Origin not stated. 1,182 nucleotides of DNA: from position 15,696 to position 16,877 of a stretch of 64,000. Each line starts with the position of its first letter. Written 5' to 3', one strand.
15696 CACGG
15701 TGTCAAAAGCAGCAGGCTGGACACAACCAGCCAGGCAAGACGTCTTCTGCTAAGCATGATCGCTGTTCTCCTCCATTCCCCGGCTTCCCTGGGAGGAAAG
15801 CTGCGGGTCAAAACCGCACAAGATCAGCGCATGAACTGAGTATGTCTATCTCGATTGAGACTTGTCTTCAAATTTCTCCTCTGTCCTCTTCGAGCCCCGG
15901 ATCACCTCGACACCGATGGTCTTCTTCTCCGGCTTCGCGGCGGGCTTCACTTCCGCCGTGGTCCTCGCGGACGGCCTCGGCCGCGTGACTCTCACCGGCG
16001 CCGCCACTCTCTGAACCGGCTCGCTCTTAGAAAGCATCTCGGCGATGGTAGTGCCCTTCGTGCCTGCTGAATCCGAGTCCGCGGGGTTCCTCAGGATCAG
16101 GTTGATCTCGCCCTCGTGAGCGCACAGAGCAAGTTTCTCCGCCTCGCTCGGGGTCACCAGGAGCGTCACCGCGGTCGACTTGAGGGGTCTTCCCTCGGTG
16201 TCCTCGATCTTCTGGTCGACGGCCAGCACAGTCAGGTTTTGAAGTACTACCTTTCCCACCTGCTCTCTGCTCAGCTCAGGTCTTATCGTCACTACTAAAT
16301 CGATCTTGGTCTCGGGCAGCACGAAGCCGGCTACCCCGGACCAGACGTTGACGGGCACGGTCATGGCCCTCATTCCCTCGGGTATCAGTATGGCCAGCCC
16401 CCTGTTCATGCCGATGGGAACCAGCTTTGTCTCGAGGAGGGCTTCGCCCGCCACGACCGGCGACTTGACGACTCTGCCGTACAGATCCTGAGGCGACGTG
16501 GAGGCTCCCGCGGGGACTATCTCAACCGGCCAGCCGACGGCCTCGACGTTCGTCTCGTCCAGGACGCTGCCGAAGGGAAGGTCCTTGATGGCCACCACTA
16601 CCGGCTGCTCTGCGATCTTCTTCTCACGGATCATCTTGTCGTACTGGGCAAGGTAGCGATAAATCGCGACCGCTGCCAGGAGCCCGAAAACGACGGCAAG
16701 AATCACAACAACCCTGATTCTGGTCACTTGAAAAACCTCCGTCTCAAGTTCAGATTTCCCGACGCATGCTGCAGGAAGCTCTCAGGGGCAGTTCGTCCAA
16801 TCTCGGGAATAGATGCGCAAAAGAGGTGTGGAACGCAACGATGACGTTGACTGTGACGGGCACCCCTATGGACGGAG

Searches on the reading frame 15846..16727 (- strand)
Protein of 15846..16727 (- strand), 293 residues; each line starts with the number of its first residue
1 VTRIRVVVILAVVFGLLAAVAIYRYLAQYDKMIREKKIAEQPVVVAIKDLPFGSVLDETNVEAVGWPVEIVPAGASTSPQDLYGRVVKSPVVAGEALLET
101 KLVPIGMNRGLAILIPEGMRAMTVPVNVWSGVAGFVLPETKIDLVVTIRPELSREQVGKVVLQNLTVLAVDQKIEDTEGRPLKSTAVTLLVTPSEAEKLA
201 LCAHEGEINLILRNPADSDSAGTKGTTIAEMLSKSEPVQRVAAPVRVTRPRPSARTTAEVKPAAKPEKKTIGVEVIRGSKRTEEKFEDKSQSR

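Call 11: search_protein_families(library=pfam, proteins=[window:15846-16727:-])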
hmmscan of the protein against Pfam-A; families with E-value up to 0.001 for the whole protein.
window:15846-16727:- (293 aa): 2 families
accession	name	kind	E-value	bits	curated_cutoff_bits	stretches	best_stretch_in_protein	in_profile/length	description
PF16976.10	RcpC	-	6e-25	87.8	28.8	1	110-213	2-114/114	Flp pilus assembly protein RcpC/CpaB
PF08666.17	SAF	-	1.7e-10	41.7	21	1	42-102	2-62/63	SAF domain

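Call 47: find_related_loci(query=window:15846-16727:-, collection=metagenome_contigs, flank=2500)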
Query window:15846-16727:- (293 aa) in metagenome_contigs; peptide patterns used: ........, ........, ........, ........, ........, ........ (x = any residue, [..] = any of these).
149 stretches matched a pattern; 9 encode a relative of the query (tblastn E <= 1e-3); 9 distinct loci.
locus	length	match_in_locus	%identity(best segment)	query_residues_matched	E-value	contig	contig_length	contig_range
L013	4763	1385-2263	95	1-293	0e+0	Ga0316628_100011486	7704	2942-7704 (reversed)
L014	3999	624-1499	93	1-293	0e+0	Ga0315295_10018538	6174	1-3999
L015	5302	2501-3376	93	1-293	5e-180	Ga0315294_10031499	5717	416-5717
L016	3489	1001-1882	91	1-293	0e+0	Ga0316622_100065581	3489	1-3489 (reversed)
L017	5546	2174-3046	67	1-293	3e-123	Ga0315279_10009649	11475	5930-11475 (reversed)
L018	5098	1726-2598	67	1-293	2e-123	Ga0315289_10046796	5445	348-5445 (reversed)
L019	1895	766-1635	66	1-293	1e-130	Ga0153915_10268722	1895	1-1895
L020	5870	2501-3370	66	1-293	5e-122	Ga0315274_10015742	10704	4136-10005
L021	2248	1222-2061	35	5-287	6e-37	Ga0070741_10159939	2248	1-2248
